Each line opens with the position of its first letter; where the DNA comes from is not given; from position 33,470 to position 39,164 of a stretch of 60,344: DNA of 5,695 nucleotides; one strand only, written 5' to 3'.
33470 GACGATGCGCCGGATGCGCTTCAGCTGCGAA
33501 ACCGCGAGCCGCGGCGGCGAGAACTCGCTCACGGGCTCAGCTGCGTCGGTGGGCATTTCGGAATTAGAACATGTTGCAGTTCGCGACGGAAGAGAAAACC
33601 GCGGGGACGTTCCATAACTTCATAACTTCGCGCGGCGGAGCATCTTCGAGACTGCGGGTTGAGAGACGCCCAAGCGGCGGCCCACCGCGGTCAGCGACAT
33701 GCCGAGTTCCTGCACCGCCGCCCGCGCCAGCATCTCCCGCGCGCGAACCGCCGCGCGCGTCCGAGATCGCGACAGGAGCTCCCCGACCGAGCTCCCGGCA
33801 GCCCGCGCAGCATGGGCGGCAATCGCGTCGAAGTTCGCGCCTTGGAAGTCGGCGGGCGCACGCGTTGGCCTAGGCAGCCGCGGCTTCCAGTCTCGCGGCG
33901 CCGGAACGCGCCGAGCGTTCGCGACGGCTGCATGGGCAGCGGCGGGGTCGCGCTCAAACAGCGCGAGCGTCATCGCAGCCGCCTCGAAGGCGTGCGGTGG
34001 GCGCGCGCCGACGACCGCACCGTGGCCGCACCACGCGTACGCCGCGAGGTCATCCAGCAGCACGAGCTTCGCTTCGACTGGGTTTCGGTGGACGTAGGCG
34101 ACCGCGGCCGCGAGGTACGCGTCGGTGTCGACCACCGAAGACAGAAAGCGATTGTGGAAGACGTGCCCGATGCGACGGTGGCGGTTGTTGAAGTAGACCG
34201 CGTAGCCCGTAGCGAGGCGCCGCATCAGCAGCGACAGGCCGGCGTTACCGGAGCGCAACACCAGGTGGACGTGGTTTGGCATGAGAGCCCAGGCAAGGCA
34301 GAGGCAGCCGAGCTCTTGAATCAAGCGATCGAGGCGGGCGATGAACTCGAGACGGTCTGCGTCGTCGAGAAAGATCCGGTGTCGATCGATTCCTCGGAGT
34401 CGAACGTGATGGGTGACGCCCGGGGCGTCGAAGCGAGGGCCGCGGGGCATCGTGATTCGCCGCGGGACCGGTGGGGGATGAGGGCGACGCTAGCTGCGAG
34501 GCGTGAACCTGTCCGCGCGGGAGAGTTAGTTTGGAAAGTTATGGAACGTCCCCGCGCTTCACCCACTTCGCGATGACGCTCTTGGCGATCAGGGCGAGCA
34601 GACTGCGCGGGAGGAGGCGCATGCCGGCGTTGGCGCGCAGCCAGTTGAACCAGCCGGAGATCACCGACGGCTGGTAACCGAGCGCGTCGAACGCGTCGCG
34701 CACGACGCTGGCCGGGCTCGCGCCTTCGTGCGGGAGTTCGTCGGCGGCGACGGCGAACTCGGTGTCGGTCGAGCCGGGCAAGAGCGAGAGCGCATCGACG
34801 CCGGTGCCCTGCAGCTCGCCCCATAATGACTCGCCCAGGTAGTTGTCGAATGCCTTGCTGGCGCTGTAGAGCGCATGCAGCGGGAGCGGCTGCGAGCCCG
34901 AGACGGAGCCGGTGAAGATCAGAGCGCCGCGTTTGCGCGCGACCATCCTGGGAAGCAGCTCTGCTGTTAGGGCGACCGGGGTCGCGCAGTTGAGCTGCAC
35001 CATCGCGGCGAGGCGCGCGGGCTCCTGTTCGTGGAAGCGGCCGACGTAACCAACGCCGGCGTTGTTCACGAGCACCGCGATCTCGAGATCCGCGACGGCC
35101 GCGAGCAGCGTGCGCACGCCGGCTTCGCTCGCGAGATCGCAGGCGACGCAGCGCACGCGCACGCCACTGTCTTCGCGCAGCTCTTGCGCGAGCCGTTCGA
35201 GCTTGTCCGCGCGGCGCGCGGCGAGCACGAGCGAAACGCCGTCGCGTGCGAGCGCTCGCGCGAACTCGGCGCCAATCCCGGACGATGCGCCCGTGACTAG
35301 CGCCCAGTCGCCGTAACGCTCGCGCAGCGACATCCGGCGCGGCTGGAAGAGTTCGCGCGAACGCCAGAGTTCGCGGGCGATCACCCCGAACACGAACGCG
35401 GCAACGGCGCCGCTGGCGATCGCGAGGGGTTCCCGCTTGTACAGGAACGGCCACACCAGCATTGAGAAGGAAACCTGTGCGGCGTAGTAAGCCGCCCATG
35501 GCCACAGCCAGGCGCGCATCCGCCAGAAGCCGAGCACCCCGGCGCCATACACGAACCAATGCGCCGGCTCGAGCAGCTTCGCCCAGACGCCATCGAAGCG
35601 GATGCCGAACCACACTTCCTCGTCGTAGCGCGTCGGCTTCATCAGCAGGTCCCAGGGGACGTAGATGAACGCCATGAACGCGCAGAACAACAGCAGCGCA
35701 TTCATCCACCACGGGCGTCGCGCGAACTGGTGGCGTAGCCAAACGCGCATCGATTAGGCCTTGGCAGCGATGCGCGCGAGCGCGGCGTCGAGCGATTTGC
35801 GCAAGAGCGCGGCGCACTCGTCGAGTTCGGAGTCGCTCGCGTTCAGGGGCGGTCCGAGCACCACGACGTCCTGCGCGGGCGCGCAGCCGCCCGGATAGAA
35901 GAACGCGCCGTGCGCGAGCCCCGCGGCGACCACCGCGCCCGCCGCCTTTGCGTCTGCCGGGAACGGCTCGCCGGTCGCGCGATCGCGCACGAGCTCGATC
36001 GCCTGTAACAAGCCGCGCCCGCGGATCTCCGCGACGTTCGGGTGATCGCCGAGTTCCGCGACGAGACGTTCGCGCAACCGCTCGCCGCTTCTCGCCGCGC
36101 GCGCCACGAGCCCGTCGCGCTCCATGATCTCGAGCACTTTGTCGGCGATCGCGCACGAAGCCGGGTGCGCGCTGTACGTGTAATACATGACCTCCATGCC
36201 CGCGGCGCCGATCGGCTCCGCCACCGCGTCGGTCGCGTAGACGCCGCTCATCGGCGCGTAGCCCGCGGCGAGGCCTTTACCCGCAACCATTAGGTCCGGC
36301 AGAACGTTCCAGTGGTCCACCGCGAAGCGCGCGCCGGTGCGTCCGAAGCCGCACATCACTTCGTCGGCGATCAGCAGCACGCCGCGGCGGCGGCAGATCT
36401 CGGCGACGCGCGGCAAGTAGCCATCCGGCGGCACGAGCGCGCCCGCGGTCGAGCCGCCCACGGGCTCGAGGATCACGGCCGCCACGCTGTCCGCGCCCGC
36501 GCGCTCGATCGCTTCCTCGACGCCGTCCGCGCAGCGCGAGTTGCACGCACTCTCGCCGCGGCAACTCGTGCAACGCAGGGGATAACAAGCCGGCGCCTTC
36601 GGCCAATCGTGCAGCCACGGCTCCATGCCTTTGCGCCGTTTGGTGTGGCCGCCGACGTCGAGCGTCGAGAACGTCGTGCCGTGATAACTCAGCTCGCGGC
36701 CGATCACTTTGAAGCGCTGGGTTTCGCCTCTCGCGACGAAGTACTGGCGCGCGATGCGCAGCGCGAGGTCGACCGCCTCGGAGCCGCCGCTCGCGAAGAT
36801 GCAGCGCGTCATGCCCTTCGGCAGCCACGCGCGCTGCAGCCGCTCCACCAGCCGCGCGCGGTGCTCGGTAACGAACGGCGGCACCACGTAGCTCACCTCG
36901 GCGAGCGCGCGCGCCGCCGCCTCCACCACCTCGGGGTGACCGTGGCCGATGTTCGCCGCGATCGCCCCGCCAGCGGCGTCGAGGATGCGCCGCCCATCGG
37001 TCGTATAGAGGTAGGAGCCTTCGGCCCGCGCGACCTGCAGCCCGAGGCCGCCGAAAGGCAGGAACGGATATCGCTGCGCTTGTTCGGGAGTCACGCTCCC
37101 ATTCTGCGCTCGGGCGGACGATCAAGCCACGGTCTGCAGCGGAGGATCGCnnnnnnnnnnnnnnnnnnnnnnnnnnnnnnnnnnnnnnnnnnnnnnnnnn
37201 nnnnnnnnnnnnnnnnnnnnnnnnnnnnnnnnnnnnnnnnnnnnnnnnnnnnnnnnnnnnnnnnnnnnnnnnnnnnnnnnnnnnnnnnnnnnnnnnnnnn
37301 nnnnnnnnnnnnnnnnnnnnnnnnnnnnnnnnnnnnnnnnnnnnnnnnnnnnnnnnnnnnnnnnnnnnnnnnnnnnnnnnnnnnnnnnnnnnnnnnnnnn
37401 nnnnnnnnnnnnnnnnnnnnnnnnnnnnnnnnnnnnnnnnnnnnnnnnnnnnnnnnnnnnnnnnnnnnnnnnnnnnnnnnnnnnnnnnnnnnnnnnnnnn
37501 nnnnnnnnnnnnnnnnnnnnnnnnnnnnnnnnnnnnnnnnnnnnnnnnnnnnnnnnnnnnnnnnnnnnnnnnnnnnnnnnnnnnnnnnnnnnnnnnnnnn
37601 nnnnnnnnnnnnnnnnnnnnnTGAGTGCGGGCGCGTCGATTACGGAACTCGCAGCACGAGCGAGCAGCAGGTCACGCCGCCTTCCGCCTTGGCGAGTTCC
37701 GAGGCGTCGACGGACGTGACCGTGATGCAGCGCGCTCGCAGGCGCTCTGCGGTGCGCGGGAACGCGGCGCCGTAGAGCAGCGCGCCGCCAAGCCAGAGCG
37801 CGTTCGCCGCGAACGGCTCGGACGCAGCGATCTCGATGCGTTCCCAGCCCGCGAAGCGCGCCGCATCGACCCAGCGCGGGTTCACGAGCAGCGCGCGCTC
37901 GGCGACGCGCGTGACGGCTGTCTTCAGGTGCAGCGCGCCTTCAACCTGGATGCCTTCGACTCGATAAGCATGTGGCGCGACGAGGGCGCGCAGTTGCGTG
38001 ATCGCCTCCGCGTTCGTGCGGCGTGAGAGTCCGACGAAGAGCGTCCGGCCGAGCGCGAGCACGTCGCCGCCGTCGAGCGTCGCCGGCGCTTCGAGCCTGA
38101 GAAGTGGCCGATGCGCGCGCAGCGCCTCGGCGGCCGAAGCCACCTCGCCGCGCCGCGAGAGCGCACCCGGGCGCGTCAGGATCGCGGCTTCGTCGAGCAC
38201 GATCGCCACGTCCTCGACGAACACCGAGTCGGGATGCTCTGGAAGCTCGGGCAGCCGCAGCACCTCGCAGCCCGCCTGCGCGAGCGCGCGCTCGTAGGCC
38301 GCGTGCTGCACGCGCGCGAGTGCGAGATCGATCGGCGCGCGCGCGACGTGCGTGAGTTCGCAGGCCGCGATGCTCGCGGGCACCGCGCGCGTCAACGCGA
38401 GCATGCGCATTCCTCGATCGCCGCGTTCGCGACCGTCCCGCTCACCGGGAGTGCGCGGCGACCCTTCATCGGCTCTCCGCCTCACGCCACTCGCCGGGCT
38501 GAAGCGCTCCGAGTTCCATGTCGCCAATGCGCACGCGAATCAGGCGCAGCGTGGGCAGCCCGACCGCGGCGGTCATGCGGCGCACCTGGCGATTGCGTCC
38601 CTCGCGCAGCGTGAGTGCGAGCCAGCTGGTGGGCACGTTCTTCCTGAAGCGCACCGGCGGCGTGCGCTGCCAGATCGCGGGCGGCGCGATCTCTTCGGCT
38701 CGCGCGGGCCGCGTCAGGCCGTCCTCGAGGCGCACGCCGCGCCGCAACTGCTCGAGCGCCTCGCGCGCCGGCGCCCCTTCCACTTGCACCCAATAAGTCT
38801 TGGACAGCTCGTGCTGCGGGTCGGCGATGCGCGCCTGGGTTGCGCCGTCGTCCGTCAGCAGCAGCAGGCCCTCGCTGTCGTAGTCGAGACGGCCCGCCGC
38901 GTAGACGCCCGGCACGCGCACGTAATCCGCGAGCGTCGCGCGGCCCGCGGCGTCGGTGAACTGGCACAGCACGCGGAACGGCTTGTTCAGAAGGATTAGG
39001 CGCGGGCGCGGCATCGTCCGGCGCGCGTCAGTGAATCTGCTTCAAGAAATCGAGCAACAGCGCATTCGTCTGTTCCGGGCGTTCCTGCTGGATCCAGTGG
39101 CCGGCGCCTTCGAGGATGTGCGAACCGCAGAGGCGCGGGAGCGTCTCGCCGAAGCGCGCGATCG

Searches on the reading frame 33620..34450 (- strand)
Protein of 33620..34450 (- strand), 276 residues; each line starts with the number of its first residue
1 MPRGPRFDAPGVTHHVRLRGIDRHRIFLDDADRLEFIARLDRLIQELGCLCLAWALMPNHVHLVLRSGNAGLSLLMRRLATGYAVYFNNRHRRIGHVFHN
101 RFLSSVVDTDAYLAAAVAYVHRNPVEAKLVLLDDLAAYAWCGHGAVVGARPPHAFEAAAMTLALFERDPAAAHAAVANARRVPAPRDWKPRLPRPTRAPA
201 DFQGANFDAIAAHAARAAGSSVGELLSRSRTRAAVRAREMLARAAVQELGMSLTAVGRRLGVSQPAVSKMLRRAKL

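Call 9: search_protein_families(library=pfam, proteins=[window:33620-34450:-], max_evalue=0.001)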
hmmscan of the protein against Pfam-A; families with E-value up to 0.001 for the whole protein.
window:33620-34450:- (276 aa): 3 families
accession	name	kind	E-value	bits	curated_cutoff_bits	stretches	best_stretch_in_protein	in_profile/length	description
PF01797.21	Y1_Tnp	-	6e-09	36.5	23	1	14-122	7-120/121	Transposase IS200 like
PF08299.17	Bac_DnaA_C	-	2.9e-05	24.4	31.5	1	208-263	2-58/69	Bacterial dnaA protein helix-turn-helix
PF00126.33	HTH_1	-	0.00012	22.3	26.6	1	244-273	8-36/60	Bacterial regulatory helix-turn-helix protein, lysR family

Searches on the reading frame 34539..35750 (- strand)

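Call 9: search_protein_families(library=pfam, proteins=[window:34539-35750:-], max_evalue=0.001)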
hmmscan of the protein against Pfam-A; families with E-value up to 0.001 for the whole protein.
window:34539-35750:- (403 aa): 4 families
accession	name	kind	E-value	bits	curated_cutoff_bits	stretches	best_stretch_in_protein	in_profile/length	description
PF00106.31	adh_short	-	2.2e-42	145.2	26.6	1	149-334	2-188/195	short chain dehydrogenase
PF13561.12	adh_short_C2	-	7.7e-23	81.7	27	1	154-336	1-184/236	Enoyl-(Acyl carrier protein) reductase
PF08659.16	KR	-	1.8e-13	51.2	22.6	1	150-305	3-159/180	KR domain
PF01370.27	Epimerase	-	6.9e-05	22.8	20.9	1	150-244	1-85/240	NAD dependent epimerase/dehydratase family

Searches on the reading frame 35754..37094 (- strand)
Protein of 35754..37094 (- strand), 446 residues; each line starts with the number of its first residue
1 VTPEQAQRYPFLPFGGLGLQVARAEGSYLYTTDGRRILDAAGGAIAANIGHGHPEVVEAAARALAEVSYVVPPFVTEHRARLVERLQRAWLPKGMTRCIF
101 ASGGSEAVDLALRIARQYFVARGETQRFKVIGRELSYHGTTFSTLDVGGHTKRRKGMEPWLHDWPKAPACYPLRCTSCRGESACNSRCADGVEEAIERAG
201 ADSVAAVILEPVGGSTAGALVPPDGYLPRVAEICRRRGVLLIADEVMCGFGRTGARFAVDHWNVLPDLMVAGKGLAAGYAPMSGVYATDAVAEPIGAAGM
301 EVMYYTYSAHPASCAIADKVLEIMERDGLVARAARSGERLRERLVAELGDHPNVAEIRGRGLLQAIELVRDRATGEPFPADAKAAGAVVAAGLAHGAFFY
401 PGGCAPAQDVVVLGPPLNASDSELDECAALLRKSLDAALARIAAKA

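Call 9: search_protein_families(library=pfam, proteins=[window:35754-37094:-], max_evalue=0.001)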
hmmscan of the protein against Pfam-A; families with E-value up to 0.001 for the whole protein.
window:35754-37094:- (446 aa): 1 family
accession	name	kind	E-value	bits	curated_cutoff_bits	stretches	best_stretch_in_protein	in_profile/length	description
PF00202.27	Aminotran_3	-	1.2e-84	284.8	30.5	1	19-433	11-401/403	Aminotransferase class-III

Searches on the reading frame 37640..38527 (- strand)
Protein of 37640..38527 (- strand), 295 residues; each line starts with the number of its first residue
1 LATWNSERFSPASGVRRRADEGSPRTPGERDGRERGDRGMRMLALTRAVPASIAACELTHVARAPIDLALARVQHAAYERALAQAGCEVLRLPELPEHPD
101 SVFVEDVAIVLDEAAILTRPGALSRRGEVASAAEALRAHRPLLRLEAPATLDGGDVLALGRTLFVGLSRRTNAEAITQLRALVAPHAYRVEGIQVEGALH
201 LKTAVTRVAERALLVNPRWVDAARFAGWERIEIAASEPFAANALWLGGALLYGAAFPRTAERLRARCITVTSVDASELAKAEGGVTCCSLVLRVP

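Call 9: search_protein_families(library=pfam, proteins=[window:37640-38527:-], max_evalue=0.001)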
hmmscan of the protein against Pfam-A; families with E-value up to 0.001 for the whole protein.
window:37640-38527:- (295 aa): 2 families
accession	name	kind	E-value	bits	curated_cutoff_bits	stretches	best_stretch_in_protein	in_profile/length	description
PF02274.22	ADI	-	2.4e-11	43.7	22.8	1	148-224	183-265/377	Arginine deiminase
PF19420.4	DDAH_eukar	-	1.1e-05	25.3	23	1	69-183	26-155/291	N,N dimethylarginine dimethylhydrolase, eukaryotic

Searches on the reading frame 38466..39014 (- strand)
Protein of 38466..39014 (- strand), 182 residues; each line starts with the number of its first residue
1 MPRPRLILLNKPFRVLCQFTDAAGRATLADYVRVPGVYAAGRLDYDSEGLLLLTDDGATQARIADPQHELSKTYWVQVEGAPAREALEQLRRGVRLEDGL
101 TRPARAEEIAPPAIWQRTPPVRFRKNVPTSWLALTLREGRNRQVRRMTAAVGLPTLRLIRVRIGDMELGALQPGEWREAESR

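Call 9: search_protein_families(library=pfam, proteins=[window:38466-39014:-], max_evalue=0.001)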
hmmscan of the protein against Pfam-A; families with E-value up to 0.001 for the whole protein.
window:38466-39014:- (182 aa): 1 family
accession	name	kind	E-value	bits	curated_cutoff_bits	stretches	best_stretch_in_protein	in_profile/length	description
PF00849.27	PseudoU_synth_2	-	9.6e-19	68.5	26.8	1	6-150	2-152/152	RNA pseudouridylate synthase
